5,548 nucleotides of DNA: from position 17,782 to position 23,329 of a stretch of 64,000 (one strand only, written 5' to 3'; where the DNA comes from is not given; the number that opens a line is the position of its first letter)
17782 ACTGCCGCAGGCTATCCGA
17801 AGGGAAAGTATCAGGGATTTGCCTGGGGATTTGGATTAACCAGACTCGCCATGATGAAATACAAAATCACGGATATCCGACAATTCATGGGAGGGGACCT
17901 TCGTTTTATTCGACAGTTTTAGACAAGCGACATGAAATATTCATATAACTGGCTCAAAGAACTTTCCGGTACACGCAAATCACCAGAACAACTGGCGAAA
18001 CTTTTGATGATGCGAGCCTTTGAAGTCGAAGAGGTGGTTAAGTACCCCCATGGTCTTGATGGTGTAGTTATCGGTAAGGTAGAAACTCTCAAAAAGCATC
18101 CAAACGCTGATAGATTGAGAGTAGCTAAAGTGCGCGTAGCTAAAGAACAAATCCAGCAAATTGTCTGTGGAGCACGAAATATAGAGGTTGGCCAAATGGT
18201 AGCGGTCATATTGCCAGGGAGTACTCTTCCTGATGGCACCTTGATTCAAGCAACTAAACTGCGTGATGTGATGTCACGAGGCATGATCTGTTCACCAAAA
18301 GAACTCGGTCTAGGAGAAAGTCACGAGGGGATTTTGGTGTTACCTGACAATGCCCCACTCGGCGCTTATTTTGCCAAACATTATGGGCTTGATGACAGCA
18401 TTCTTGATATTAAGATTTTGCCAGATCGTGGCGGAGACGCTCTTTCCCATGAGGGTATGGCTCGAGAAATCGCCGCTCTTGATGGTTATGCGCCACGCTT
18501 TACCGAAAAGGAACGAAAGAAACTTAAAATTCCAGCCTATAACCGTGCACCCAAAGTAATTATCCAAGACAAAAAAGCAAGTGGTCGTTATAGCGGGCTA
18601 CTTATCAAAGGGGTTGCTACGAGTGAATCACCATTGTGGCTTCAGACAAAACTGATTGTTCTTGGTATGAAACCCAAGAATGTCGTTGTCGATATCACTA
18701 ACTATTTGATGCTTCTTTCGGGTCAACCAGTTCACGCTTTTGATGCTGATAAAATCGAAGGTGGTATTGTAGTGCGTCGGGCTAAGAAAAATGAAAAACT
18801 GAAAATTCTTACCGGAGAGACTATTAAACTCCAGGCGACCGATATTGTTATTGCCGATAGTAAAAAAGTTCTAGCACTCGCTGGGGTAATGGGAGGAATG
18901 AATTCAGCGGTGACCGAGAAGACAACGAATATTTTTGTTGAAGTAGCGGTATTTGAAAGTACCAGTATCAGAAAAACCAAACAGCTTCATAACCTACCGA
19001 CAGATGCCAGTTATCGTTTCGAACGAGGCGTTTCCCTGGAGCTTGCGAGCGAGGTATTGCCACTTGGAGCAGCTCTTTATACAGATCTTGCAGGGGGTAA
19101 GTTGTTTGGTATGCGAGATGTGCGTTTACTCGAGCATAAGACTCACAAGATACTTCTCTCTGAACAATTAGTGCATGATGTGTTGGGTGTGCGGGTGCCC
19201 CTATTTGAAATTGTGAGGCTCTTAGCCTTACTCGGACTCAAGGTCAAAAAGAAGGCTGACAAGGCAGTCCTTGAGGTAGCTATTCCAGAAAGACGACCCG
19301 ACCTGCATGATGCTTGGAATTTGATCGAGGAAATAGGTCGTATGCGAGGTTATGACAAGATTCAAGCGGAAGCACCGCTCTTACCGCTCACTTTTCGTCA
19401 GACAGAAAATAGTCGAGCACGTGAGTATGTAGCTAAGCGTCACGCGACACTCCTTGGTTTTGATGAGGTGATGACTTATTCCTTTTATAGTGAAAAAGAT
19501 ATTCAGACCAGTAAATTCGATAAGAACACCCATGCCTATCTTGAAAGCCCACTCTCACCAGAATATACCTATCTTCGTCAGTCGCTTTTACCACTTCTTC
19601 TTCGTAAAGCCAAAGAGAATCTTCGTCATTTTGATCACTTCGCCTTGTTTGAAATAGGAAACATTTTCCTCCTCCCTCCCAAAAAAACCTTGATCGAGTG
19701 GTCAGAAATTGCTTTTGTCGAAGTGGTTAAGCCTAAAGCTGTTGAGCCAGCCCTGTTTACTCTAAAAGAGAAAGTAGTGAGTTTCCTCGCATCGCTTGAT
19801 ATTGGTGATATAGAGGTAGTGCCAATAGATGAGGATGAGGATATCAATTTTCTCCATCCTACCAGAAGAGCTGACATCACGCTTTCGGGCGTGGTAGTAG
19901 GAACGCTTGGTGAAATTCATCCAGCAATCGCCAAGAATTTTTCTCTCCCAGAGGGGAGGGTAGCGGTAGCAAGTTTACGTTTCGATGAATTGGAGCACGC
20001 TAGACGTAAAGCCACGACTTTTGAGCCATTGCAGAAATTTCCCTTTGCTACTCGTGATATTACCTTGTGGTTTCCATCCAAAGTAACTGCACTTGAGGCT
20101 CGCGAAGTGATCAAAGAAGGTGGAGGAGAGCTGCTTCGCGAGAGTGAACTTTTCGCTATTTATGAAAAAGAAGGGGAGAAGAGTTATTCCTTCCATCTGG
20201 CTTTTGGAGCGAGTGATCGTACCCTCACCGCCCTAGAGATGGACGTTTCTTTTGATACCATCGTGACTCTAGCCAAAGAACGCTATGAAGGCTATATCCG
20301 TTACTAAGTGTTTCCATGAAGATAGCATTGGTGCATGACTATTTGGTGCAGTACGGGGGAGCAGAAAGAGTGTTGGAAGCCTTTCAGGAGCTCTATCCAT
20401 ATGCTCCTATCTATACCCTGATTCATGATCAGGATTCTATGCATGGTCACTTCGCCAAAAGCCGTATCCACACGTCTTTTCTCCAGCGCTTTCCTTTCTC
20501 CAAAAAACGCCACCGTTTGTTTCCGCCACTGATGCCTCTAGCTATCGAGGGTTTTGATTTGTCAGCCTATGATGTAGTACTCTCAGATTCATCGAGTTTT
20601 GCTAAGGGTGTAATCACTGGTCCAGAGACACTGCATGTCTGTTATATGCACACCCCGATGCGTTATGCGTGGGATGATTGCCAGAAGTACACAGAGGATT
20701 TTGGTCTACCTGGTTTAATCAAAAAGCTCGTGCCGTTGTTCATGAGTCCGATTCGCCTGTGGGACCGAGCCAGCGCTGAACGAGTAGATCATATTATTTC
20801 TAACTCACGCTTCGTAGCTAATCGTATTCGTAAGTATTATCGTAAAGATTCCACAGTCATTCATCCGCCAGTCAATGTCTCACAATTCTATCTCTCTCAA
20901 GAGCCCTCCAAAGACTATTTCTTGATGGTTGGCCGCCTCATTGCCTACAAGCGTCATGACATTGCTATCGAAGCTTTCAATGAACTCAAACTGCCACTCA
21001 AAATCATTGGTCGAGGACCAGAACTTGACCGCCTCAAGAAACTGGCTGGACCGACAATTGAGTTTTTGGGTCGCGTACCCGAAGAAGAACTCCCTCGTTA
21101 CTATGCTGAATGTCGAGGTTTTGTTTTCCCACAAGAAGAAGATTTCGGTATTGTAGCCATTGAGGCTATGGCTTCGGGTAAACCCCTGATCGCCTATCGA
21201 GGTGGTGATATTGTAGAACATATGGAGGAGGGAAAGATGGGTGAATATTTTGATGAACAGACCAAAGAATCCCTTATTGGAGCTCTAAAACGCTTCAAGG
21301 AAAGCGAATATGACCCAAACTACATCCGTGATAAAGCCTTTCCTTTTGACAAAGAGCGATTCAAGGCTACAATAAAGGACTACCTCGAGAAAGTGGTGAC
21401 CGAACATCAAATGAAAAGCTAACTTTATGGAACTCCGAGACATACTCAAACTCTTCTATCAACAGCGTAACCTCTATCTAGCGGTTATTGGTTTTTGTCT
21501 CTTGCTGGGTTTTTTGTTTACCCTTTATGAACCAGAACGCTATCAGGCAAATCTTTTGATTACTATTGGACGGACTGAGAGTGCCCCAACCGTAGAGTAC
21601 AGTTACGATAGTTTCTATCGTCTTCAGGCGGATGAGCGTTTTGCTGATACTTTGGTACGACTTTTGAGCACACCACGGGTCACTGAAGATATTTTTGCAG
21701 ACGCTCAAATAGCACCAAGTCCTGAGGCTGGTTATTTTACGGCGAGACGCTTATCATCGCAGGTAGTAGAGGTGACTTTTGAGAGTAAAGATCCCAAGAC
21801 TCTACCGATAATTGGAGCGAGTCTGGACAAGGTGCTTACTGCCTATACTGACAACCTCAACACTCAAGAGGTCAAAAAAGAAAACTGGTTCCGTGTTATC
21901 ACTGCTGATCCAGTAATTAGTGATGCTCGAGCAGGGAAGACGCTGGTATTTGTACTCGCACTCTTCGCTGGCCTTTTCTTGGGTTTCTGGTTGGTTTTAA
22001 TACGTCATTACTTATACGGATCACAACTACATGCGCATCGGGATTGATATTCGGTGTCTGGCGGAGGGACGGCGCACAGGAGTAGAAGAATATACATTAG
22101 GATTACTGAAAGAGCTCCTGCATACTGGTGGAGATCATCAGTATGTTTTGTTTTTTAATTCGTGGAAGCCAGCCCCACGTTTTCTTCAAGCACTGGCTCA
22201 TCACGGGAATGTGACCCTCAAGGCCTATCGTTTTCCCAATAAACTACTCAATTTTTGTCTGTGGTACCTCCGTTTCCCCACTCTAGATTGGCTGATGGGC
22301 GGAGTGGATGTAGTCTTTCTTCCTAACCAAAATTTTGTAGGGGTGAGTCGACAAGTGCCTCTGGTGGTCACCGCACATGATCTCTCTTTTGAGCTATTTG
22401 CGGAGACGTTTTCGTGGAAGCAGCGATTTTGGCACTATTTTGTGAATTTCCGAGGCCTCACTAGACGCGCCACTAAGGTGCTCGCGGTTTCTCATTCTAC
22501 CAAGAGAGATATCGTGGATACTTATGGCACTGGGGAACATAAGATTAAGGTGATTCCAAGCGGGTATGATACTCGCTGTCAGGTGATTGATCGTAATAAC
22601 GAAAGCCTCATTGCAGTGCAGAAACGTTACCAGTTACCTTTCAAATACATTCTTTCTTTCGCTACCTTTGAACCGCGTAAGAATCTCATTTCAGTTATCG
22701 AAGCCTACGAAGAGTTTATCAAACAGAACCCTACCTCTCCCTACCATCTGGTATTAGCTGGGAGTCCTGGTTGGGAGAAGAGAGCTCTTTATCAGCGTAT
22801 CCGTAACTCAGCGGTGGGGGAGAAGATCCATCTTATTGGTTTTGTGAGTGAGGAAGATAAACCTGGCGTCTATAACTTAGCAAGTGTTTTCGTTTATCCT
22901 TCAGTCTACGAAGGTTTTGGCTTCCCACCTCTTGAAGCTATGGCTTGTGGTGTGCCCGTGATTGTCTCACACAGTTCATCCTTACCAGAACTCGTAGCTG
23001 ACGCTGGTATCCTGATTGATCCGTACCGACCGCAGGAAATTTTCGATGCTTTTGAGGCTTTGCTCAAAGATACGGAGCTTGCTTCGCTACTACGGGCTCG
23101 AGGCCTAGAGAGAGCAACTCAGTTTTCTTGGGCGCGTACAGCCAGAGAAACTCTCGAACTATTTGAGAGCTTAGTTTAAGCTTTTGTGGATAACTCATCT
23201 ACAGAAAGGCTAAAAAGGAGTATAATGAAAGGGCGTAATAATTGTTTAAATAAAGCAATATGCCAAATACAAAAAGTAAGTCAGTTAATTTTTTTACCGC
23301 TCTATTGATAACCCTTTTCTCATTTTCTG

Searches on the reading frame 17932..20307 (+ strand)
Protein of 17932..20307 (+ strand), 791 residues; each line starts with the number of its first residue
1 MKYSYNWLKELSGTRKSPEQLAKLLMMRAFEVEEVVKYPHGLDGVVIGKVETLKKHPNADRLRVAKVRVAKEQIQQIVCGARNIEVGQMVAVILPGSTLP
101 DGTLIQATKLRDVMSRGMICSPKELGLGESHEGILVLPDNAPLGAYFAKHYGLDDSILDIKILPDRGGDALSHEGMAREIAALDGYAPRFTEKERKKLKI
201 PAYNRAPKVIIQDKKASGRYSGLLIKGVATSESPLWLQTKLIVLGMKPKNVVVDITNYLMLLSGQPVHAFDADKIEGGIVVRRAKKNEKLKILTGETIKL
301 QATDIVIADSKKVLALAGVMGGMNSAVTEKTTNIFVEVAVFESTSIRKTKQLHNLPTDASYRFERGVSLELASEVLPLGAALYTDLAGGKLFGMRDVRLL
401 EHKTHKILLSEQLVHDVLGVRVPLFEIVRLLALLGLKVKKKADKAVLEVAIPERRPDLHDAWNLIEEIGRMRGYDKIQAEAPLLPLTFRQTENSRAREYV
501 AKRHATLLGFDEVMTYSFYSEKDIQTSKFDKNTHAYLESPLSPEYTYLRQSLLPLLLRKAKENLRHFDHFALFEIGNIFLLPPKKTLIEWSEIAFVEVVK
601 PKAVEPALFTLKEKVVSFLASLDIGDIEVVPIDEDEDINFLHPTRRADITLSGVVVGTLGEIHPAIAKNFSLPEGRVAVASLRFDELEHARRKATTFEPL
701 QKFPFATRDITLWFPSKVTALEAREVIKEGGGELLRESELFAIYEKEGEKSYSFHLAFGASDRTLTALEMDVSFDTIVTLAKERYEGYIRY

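Call 80: search_protein_families(library=pfam, proteins=[window:17932-20307:+], max_evalue=0.001)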
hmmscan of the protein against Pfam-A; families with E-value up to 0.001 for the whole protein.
window:17932-20307:+ (791 aa): 5 families
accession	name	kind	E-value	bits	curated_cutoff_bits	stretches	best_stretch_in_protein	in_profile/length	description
PF03483.22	B3_4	-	1.5e-60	204.2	29.3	1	218-388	3-174/174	B3/4 domain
PF17759.6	tRNA_synthFbeta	-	2.9e-35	122.1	22.4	1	477-683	1-213/214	Phenylalanyl tRNA synthetase beta chain CLM domain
PF01588.26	tRNA_bind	-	1.8e-17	63.6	27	1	45-145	1-95/96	Putative tRNA binding domain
PF03484.21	B5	-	7.7e-16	58.5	28.6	1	409-474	3-67/67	tRNA synthetase B5 domain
PF03147.19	FDX-ACB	-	3e-14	53.6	31.1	1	702-790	2-94/94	Ferredoxin-fold anticodon binding domain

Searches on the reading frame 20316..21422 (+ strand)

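Call 80: search_protein_families(library=pfam, proteins=[window:20316-21422:+], max_evalue=0.001)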
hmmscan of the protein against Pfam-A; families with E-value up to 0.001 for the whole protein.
window:20316-21422:+ (368 aa): 3 families
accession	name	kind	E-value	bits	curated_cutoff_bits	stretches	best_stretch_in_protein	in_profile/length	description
PF00534.26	Glycos_transf_1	-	2.9e-26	92.5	26.4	1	198-340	14-168/172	Glycosyl transferases group 1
PF13692.12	Glyco_trans_1_4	-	1.2e-22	81.1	27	1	201-326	3-138/142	Glycosyl transferases group 1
PF13439.12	Glyco_transf_4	-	1.3e-08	35.4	28.5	1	55-189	43-169/170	Glycosyltransferase Family 4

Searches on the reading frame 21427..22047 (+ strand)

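Call 80: search_protein_families(library=pfam, proteins=[window:21427-22047:+], max_evalue=0.001)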
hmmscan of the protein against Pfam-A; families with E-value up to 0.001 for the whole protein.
window:21427-22047:+ (206 aa): 1 family
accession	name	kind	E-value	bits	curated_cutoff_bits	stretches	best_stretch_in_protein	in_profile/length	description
PF02706.20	Wzz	-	1.2e-05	25.9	25.5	1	2-91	4-89/91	Chain length determinant protein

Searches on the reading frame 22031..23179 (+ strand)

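Call 80: search_protein_families(library=pfam, proteins=[window:22031-23179:+], max_evalue=0.001)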
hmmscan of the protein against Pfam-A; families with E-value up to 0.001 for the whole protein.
window:22031-23179:+ (382 aa): 6 families
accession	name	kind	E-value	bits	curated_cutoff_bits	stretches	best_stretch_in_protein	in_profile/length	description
PF00534.26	Glycos_transf_1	-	1.3e-32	113.2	26.4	1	205-355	16-166/172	Glycosyl transferases group 1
PF13692.12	Glyco_trans_1_4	-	2.6e-27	96.2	27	1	206-347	3-142/142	Glycosyl transferases group 1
PF13439.12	Glyco_transf_4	-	1.9e-16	61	28.5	1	17-181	3-168/170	Glycosyltransferase Family 4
PF20706.3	GT4-conflict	-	9.1e-14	51.7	26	1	214-325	209-323/385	Family 4 Glycosyltransferase in conflict systems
PF13524.12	Glyco_trans_1_2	-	1.6e-08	35.1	25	1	238-375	15-143/144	Glycosyl transferase-like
PF13579.12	Glyco_trans_4_4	-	4.9e-08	33.9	29.7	1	16-178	1-158/158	Glycosyl transferase 4-like domain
